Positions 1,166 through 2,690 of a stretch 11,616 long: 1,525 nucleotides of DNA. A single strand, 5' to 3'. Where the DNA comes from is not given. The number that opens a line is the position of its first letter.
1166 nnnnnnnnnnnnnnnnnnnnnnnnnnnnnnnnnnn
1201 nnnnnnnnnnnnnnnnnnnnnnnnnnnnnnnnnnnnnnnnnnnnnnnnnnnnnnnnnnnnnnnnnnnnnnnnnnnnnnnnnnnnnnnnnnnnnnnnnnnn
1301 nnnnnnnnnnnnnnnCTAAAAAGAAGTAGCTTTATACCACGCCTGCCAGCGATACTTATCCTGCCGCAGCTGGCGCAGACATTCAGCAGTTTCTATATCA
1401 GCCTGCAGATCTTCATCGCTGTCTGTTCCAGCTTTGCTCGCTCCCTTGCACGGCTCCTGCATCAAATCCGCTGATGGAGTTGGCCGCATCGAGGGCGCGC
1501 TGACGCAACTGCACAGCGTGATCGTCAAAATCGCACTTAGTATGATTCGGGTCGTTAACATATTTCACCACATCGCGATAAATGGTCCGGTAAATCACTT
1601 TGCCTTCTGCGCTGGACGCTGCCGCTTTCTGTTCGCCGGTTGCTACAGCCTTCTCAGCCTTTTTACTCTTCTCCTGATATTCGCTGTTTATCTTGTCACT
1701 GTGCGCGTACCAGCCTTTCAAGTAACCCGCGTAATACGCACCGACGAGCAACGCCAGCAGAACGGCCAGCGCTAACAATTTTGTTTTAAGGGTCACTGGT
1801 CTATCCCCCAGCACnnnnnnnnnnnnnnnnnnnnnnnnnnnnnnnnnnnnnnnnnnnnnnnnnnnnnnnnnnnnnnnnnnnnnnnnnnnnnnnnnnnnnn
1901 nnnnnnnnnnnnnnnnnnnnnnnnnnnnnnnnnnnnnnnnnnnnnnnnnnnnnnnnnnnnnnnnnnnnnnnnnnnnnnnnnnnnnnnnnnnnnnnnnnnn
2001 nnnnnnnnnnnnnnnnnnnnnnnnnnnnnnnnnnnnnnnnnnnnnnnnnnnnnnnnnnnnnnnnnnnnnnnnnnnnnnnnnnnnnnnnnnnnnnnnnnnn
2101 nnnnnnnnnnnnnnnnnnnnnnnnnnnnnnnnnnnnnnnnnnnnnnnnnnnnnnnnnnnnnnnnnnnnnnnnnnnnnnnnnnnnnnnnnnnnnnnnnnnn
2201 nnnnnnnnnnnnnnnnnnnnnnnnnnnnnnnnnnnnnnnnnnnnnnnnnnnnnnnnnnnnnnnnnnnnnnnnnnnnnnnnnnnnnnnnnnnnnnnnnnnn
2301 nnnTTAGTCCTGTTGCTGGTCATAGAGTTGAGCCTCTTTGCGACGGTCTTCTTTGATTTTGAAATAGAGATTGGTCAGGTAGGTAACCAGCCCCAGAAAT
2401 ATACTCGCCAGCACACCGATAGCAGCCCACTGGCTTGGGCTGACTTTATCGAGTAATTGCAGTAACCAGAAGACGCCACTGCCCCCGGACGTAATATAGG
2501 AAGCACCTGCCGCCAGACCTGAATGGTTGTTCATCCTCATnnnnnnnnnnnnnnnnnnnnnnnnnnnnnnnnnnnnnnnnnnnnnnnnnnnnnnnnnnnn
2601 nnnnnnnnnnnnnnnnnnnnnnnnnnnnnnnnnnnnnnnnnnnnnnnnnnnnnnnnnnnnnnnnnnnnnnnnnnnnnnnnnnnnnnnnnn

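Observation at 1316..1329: Integrase and Rz1 converge and overlap at their 3' ends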

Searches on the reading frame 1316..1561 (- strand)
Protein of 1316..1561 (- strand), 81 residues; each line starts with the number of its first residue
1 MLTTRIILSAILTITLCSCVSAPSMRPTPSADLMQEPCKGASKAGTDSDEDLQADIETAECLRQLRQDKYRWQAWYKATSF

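Call 15: search_protein_families(library=pfam, proteins=[window:1316-1561:-], max_evalue=0.01)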
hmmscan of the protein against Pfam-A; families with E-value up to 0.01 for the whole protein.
window:1316-1561:- (81 aa): 0 families

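Call 16: search_protein_families(library=phrogs, proteins=[window:1316-1561:-], max_evalue=0.01)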
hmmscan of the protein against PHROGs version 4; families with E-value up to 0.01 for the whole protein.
window:1316-1561:- (81 aa): 3 families
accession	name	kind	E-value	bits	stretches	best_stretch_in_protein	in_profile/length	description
phrog_5672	-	lysis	8.8e-19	68.1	1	34-78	1-44/47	Rz-like spanin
phrog_16495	-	lysis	2e-06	29.1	1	5-79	4-78/82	Rz-like spanin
phrog_1267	-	lysis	0.001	20.7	1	4-73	4-79/119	Rz-like spanin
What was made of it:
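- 1316..1561 (-): o-spanin (Rz1-type outer-membrane lipoprotein), 81 aa. The lipobox is L-C-S-C, with the lipoylated Cys at residue 19. It has the overlapped architecture and lies in the +1 frame of Rz. PHROG spanin hits (call 16).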

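Call 28: find_homologous_proteins(query=window:1319-1561:-, max_evalue=0.001)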
Query window:1319-1561:- (81 aa): 23 proteins with E <= 0.001 among 23 candidates.
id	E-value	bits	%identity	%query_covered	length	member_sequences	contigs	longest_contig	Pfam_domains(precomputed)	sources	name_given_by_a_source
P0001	1.1e-42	161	95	98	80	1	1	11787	-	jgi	jgi:uncharacterized membrane protein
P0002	3.5e-31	124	76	98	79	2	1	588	-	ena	-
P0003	9.6e-30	120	82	81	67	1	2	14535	-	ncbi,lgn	-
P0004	1.3e-29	119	75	98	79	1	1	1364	-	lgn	-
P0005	3.1e-28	115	71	99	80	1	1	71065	-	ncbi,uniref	ncbi:hypothetical protein AB8Q28_23910, partial [Klebsiella variicola]|uniref:hypothetical protein n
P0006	2.9e-27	112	70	99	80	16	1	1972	-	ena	-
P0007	3.3e-27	112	78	85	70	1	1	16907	-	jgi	-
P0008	1.6e-25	106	91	68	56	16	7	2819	-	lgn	-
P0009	1.8e-25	106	76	81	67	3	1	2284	-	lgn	-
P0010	2.5e-25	106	66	98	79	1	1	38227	-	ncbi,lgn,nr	ncbi:hypothetical protein SMZ63_003986 [Cronobacter sakazakii]|nr:hypothetical protein [Cronobacter 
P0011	4.5e-24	102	74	84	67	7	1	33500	-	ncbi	-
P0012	8.9e-23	98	87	67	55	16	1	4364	-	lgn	-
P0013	5.8e-21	92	83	67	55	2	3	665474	-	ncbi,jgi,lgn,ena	-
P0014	1.2e-19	88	79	70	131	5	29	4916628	-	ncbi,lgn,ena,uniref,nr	ncbi:hypothetical protein [Escherichia coli]|uniref:hypothetical protein n=1 Tax=Escherichia coli Ta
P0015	1.6e-16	78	85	57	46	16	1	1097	-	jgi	-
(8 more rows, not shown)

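Call 30: find_encoding_contigs(protein=P0001, flank=3000, max_places=3)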
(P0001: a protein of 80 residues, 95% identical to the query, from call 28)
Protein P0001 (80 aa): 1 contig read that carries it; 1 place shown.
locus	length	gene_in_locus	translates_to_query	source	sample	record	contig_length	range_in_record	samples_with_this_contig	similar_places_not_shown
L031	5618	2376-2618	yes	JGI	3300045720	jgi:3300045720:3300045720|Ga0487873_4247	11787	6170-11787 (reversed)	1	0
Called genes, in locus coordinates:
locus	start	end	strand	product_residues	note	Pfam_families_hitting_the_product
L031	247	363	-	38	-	-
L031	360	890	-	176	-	PF00535:Glycos_transf_2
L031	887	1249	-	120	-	PF04138:GtrA_DPMS_TM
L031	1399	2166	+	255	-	PF04971:Phage_holin_2_1, PF00959:Phage_lysozyme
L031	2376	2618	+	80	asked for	-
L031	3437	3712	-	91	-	-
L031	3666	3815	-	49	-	-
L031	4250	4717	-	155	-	PF00583:Acetyltransf_1, PF13673:Acetyltransf_10, PF13508:Acetyltransf_7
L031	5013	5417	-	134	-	PF26069:DUF8026 (faint)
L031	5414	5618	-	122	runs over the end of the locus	PF13489:Methyltransf_23 (weak), PF13847:Methyltransf_31 (weak), PF13649:Methyltransf_25 (weak)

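Call 31: find_encoding_contigs(protein=P0003, flank=3000, max_places=3)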
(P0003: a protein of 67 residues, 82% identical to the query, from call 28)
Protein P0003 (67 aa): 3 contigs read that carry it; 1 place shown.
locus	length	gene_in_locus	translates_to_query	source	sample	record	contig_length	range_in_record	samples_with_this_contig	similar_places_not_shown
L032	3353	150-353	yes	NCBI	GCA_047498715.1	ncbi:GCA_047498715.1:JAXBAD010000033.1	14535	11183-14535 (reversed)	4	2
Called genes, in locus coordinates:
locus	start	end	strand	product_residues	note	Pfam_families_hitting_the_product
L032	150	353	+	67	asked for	-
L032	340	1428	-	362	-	PF00589:Phage_integrase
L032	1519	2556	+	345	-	PF01207:Dus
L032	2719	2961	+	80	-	PF09583:Phageshock_PspG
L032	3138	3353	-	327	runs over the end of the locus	PF08240:ADH_N, PF00107:ADH_zinc_N, PF13602:ADH_zinc_N_2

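Call 32: find_encoding_contigs(protein=P0005, flank=3000, max_places=3)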
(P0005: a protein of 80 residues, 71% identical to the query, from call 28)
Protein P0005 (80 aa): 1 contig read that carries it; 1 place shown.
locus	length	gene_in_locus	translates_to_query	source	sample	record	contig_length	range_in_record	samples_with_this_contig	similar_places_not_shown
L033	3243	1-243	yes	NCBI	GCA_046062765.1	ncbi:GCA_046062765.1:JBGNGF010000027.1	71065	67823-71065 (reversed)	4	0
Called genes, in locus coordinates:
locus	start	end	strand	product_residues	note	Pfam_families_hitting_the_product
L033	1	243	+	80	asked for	?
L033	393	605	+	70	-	-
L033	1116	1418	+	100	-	-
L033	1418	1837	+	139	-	-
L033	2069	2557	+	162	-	PF07278:DUF1441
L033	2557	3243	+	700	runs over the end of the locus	PF05876:GpA_ATPase, PF20454:GpA_nuclease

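Call 33: find_encoding_contigs(protein=P0010, flank=3000, max_places=3)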
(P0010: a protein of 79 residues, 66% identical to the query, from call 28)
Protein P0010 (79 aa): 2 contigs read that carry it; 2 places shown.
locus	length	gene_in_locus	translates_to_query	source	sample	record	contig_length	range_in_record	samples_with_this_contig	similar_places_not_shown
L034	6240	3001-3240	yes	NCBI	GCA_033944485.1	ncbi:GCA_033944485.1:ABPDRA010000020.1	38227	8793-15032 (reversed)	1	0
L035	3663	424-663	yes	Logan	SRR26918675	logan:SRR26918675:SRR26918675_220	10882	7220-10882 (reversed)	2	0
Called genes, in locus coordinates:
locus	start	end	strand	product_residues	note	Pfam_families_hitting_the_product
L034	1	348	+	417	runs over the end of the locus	PF00171:Aldedh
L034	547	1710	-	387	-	PF00589:Phage_integrase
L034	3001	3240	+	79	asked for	-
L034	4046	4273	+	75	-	-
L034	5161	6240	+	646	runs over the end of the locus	PF04586:Peptidase_S78, PF05065:Phage_capsid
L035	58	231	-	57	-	-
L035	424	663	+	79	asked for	-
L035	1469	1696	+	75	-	-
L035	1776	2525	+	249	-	PF20441:TerL_nuclease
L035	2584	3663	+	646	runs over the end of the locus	PF04586:Peptidase_S78, PF05065:Phage_capsid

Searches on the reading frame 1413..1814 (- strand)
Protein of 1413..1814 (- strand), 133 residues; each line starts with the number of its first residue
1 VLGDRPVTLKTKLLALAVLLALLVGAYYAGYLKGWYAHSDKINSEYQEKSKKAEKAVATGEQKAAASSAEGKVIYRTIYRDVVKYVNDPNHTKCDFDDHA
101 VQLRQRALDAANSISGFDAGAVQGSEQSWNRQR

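Call 15: search_protein_families(library=pfam, proteins=[window:1413-1814:-], max_evalue=0.01)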
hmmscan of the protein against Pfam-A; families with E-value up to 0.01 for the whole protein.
window:1413-1814:- (133 aa): 0 families

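Call 16: search_protein_families(library=phrogs, proteins=[window:1413-1814:-], max_evalue=0.01)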
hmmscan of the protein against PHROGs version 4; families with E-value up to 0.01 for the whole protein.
window:1413-1814:- (133 aa): 6 families
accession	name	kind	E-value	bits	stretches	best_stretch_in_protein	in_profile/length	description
phrog_2536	-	lysis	1.1e-46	159.1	1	9-128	3-127/129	Rz-like spanin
phrog_8821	-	lysis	6.6e-05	24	1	14-112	10-115/130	Rz-like spanin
phrog_1152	-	lysis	0.00022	22.2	1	12-113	7-119/127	Rz-like spanin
phrog_1026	-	lysis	0.00039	21.6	0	8-63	6-49/85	Rz-like spanin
phrog_4952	-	other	0.00076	20.5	0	9-109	3-114/171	signal peptide motif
phrog_1327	-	lysis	0.0021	18.9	1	16-67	7-59/158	Rz-like spanin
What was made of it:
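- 1413..1796 (-): i-spanin (Rz-type), 127 aa from the GTG at 1796, whose start overlaps the endolysin stop in GTGA. The longest ORF starts at 1814. It has an N-terminal transmembrane segment. phrog_2536 'Rz-like spanin' at E 1.1e-46 (call 16).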

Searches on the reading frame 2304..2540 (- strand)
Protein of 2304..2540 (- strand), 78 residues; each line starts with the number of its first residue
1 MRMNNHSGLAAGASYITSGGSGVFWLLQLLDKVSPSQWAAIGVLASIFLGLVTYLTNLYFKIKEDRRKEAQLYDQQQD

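Call 15: search_protein_families(library=pfam, proteins=[window:2304-2540:-], max_evalue=0.01)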
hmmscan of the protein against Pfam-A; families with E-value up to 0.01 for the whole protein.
window:2304-2540:- (78 aa): 1 family
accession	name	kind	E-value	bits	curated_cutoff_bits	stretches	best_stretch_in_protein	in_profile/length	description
PF04971.17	Phage_holin_2_1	-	1.4e-30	105.5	26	1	9-69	3-63/64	Bacteriophage P21 holin S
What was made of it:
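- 2304..2540 (-): Class II (P21 S-type) holin. PF04971 at E 1.4e-30 (call 15).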

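Call 16: search_protein_families(library=phrogs, proteins=[window:2304-2540:-], max_evalue=0.01)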
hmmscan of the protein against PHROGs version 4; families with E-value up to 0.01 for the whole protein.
window:2304-2540:- (78 aa): 4 families
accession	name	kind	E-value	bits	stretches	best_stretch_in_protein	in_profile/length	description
phrog_9876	-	lysis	6.3e-30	103.9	1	23-70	4-51/54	holin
phrog_20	-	lysis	1.5e-25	90.8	1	3-75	28-95/151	holin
phrog_4237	-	lysis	2.8e-07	31.3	1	16-72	20-70/93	holin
phrog_1350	-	lysis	6e-05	24.1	1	3-68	1-63/97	holin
